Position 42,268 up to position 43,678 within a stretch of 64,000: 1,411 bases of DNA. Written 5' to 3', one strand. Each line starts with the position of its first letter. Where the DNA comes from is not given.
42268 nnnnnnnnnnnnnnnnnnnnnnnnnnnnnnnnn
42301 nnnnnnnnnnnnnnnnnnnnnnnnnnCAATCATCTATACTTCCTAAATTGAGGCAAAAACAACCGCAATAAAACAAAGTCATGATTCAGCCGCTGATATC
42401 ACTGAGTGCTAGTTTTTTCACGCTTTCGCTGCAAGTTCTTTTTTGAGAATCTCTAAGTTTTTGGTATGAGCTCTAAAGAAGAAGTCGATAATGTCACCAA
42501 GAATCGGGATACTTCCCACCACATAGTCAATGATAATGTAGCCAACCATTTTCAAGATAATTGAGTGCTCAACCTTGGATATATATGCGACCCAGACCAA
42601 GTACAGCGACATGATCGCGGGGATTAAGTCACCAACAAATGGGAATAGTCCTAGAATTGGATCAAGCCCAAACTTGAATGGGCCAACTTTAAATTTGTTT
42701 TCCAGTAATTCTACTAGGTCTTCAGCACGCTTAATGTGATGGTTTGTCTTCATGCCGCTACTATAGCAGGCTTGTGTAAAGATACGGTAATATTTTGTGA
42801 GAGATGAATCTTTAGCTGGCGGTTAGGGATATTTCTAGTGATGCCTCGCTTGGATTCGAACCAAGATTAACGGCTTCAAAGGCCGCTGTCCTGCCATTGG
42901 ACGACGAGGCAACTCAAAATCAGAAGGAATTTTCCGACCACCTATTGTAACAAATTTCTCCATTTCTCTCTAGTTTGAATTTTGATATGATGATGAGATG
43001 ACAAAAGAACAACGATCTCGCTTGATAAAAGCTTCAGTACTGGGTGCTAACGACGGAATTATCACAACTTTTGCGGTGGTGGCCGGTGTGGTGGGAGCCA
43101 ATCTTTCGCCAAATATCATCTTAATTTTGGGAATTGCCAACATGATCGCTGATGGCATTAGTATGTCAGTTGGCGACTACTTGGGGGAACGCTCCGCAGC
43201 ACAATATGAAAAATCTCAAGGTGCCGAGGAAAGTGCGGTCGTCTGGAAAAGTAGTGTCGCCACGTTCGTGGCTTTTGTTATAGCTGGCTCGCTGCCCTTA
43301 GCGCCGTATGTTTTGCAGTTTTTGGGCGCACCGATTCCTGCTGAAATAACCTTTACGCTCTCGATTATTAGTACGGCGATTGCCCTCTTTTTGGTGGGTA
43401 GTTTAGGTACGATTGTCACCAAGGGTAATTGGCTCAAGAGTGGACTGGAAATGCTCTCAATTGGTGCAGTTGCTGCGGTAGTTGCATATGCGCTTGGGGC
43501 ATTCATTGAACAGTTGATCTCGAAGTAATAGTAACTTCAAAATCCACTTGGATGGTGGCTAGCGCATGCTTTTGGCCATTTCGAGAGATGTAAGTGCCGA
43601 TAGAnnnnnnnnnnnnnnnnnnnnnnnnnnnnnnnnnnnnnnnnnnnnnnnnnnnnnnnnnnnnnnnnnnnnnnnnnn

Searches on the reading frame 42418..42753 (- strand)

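Call 33: search_protein_families(library=pfam, proteins=[window:42418-42753:-], max_evalue=0.000001)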
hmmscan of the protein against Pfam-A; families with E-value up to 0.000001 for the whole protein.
window:42418-42753:- (111 aa): 1 family
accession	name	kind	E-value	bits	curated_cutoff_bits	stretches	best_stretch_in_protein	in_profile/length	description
PF13430.11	DUF4112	-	1.8e-28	99.2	23.3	1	7-107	2-105/105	Domain of unknown function (DUF4112)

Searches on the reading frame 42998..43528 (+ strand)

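Call 33: search_protein_families(library=pfam, proteins=[window:42998-43528:+], max_evalue=0.000001)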
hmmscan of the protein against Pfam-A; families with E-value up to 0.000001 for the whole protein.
window:42998-43528:+ (176 aa): 1 family
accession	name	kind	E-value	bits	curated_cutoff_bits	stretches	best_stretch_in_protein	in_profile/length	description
PF01988.24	VIT1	-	1.2e-37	130.2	28.1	2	10-79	1-71/214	VIT family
